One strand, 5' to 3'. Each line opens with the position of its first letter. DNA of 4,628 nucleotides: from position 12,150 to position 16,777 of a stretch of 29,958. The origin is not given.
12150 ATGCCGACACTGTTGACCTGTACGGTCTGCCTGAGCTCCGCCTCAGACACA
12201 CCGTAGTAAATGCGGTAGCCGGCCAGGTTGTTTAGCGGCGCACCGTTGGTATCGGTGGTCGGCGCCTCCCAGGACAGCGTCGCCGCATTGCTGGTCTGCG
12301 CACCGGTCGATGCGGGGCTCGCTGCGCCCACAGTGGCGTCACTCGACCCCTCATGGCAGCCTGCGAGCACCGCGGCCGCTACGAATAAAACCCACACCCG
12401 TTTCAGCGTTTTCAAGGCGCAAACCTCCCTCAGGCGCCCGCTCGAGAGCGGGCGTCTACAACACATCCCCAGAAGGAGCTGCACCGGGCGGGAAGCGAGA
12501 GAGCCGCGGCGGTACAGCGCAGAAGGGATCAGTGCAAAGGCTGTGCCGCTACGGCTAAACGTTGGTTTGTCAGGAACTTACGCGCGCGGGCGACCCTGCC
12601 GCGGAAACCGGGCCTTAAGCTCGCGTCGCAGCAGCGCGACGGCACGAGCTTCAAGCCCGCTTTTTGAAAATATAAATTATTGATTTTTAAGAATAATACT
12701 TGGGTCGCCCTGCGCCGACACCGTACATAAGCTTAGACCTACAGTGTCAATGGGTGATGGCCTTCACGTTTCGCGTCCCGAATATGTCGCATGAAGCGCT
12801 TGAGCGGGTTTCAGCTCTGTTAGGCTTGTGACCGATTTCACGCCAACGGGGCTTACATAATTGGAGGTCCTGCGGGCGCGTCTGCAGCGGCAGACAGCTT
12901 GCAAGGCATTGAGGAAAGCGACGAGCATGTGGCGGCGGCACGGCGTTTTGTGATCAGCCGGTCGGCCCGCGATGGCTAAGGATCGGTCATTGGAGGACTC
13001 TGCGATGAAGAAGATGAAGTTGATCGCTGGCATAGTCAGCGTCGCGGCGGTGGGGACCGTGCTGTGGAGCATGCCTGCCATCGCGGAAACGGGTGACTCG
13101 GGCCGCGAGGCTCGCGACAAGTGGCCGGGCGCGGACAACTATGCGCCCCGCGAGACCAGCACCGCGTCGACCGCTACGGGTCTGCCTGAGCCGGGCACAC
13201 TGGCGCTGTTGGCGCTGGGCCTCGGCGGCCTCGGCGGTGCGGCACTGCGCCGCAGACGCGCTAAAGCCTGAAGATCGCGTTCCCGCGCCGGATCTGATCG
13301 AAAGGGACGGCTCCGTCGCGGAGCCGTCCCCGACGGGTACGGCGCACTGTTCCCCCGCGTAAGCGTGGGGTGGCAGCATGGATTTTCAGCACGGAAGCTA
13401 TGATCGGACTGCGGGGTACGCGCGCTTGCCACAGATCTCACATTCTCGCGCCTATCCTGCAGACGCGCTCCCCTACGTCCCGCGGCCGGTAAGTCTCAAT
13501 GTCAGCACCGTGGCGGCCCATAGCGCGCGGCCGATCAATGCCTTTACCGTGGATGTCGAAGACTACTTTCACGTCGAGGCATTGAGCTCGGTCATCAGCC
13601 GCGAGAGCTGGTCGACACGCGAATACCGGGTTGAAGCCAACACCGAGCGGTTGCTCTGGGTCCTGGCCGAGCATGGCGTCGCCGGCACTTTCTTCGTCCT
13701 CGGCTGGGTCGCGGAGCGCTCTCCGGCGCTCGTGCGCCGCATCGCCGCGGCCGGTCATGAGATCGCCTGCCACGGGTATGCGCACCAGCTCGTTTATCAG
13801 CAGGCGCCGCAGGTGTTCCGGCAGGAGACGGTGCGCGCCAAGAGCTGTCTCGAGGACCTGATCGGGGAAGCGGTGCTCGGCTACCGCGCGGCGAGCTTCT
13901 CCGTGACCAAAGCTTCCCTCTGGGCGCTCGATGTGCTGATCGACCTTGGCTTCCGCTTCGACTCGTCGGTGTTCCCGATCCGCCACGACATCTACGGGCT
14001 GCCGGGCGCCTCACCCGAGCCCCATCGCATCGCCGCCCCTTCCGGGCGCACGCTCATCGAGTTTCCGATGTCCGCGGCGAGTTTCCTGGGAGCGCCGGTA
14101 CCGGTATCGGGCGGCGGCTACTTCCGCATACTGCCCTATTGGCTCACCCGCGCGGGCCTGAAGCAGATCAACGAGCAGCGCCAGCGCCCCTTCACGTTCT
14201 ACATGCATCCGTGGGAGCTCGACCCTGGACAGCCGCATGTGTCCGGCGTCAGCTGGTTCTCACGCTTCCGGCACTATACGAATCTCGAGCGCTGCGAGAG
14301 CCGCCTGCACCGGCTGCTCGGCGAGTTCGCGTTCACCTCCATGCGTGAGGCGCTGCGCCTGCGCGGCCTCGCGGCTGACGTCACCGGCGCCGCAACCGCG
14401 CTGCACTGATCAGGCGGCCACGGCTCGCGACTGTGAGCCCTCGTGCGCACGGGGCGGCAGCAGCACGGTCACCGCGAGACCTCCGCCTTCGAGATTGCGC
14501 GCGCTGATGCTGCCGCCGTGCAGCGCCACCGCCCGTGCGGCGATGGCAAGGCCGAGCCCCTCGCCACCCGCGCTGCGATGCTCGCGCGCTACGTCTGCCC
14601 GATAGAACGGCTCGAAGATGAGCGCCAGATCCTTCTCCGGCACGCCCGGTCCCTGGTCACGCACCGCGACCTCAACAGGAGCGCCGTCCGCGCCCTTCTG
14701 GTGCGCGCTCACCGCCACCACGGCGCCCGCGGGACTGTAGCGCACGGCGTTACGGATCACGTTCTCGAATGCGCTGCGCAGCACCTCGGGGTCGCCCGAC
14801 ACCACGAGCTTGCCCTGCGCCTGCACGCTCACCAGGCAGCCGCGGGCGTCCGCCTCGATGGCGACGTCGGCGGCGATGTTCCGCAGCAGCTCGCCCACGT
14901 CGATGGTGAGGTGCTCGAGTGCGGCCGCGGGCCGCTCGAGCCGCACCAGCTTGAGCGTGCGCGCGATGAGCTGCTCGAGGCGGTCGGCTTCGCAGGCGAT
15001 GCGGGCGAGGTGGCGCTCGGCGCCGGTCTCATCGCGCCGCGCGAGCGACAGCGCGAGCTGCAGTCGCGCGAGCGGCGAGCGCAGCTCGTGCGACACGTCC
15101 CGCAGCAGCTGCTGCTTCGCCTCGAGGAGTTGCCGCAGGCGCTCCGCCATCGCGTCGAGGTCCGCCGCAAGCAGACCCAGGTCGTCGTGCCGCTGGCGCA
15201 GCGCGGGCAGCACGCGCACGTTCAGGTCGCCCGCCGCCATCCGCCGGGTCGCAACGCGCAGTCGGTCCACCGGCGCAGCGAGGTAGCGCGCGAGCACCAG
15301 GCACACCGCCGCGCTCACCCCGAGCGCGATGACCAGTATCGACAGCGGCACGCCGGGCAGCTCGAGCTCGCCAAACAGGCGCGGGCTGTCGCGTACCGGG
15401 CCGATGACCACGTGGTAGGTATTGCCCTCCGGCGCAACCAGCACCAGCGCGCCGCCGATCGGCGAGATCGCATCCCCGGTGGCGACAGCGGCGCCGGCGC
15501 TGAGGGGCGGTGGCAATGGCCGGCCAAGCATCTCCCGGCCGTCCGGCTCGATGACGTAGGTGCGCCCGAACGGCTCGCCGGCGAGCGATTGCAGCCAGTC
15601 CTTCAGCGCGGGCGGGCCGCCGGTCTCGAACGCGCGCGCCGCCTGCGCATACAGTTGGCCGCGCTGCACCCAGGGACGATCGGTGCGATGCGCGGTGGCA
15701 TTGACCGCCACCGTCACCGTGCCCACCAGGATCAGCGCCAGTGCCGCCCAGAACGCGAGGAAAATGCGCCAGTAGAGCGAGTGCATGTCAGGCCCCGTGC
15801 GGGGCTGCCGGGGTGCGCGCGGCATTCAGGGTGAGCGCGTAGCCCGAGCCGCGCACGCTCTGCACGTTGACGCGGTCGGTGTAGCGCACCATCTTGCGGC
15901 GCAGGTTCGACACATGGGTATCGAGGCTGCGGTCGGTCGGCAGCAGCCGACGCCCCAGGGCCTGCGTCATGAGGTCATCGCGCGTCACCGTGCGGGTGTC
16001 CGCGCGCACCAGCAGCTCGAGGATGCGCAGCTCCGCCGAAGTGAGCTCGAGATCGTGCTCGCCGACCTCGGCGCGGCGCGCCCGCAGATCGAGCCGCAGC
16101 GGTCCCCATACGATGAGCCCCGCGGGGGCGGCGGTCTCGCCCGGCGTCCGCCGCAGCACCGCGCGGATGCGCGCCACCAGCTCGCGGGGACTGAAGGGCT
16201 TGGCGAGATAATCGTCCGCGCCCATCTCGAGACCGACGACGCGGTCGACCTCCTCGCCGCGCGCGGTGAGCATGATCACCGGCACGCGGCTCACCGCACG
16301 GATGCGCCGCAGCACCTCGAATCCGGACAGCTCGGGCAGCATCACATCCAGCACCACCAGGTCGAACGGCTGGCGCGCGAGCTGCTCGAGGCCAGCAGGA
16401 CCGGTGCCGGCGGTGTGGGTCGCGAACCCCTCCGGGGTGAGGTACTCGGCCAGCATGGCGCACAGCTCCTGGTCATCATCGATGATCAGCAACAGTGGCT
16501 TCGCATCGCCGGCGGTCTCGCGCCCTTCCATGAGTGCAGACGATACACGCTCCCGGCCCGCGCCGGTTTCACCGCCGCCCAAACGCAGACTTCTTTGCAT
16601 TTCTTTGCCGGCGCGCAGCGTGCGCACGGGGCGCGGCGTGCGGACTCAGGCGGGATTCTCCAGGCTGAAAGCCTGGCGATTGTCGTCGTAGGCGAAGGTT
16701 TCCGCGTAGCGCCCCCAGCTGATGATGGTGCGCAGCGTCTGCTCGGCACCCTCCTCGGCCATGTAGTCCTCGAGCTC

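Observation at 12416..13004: Back-to-back sigma-54 promoters sharing one enhancer/IHF hub couple exosortase and its substrate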

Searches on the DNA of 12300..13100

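Call 51: search_rna_families(source=window, start=12300, end=13100, threshold=evalue, max_evalue=1)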
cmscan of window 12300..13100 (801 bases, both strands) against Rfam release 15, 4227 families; matches with E-value up to 1: 1.
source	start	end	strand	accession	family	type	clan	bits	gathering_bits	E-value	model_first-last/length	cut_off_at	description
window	12785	12861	+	RF01057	SAH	Cis-reg; riboswitch;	-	17.9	37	0.95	1-78/78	no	SAH (S-adenosyl-L-homocysteine) riboswitch aptamer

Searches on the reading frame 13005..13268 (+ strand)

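Call 8: search_protein_families(library=ncbifam, proteins=[window:13005-13268:+], max_evalue=0.001)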
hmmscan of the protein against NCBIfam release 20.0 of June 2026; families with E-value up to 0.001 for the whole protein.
window:13005-13268:+ (88 aa): 9 families
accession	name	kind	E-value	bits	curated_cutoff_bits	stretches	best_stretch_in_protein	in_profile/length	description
NF041538.1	PEP_EDSA_1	subfamily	6.2e-07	29.4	100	1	51-83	276-305/307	EDSAP-1 family PEP-CTERM protein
NF038125.1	PEP_CTERM_THxN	subfamily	1.1e-05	25.1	85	1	55-82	219-245/246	THxN family PEP-CTERM protein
TIGR02595.1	PEP_CTERM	domain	1.5e-05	25.4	16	1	61-85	2-23/24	PEP-CTERM sorting domain-containing protein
NF038126.1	PEP_CTERM_FxDxF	subfamily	3.1e-05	24.3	50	1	56-83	138-165/165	FxDxF family PEP-CTERM protein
NF038129.1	PEP_NF038129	equivalog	5.3e-05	23.1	65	1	48-83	159-193/194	NF038129 family PEP-CTERM protein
NF038124.1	PEP_CTERM_TLD_A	exception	0.0002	21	100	1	59-84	210-235/235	PEP_CTERM-anchored TLD domain-containing protein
NF038119.1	PEP_CTERM_MHFG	equivalog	0.00032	21.1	100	1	37-84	213-260/260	MHFG family PEP-CTERM protein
NF041927.1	Xrt_dep_XDP1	equivalog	0.0005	20.1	125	1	54-85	213-242/242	exosortase-dependent surface protein XDP1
NF033554.9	floc_PepA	equivalog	0.0006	19.7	80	1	60-85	237-260/261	flocculation-associated PEP-CTERM protein PepA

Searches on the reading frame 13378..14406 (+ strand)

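Call 8: search_protein_families(library=ncbifam, proteins=[window:13378-14406:+], max_evalue=0.001)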
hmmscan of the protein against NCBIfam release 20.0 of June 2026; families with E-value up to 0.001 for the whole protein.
window:13378-14406:+ (343 aa): 10 families
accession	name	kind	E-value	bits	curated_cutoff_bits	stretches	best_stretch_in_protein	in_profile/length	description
TIGR03006.1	pepcterm_polyde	equivalog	3.7e-115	383.7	276.2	1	54-325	1-270/272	XrtA system polysaccharide deacetylase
TIGR04243.1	nodulat_NodB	equivalog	8e-16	58.1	240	1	89-175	17-103/197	chitooligosaccharide deacetylase NodB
TIGR02764.1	spore_ybaN_pdaB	equivalog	9.3e-13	48.4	237.4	1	86-179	18-111/191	polysaccharide deacetylase family sporulation protein PdaB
NF045821.1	PgAcgDacpgdA1_Bac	equivalog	4.5e-12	45.4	400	1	89-165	103-179/282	peptidoglycan-N-acetylglucosamine deacetylase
TIGR02884.1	spore_pdaA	equivalog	3.2e-09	36.8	298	1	87-166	50-129/224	delta-lactam-biosynthetic de-N-acetylase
TIGR03212.1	uraD_N-term-dom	equivalog_domain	3.5e-07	29.6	424.6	1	79-182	69-172/297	allantoinase PuuE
TIGR02873.1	spore_ylxY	hypoth_equivalog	8.2e-07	28.5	391.5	1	89-173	100-184/268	probable sporulation protein, polysaccharide deacetylase family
NF050820.1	PolSacchBiosHfsH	equivalog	1.5e-05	24.8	400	1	95-160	54-127/249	oligosaccharide deacetylase HfsH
NF045820.1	PgAcgDacpgdA_Strep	equivalog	5.4e-05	22.2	800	1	87-146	281-340/463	peptidoglycan-N-acetylglucosamine deacetylase PgdA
NF045822.1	PgAcgDacpgdA2_Bac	equivalog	0.00012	21.5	400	1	89-165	84-160/274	peptidoglycan-N-acetylglucosamine deacetylase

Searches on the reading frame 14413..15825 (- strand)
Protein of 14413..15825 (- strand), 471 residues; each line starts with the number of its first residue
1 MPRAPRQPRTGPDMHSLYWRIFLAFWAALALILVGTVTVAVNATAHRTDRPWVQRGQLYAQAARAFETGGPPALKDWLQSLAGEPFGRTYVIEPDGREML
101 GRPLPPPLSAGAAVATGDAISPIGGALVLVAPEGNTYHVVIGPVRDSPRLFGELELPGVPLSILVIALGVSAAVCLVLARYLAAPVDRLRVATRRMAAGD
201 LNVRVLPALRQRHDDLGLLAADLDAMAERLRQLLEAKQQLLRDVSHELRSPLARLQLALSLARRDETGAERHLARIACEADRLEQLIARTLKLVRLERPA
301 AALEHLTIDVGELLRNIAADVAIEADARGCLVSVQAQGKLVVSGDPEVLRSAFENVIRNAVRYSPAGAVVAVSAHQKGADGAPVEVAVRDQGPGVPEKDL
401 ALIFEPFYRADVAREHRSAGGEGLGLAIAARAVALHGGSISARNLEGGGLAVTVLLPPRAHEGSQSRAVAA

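Call 75: search_protein_families(library=pfam, proteins=[window:14413-15825:-], max_evalue=0.001)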
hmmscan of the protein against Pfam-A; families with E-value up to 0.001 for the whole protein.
window:14413-15825:- (471 aa): 3 families
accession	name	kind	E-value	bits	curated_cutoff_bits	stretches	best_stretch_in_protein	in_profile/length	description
PF02518.31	HATPase_c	-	2.3e-24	86.4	26.4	1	344-458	1-109/111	Histidine kinase-, DNA gyrase B-, and HSP90-like ATPase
PF00512.31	HisKA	-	3e-12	46.8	26.9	1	236-298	1-65/66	His Kinase A (phospho-acceptor) domain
PF00672.30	HAMP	-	2.4e-11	44.2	25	1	177-232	1-53/53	HAMP domain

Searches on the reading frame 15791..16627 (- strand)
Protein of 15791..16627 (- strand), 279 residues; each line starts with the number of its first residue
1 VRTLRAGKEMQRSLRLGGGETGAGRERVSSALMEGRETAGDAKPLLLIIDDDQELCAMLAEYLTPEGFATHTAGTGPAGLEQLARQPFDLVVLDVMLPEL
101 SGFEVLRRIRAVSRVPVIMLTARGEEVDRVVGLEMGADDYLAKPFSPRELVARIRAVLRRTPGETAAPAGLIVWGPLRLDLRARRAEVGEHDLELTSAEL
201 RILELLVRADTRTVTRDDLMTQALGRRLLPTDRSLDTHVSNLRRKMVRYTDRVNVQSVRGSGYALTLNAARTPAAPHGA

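Call 75: search_protein_families(library=pfam, proteins=[window:15791-16627:-], max_evalue=0.001)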
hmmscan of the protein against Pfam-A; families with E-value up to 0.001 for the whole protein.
window:15791-16627:- (279 aa): 2 families
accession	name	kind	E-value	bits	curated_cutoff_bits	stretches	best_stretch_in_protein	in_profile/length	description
PF00072.30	Response_reg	-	2.1e-29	102.4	30.2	1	47-155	2-111/111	Response regulator receiver domain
PF00486.34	Trans_reg_C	-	7.1e-16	58.5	26.2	1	192-265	3-77/77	Transcriptional regulatory protein, C terminal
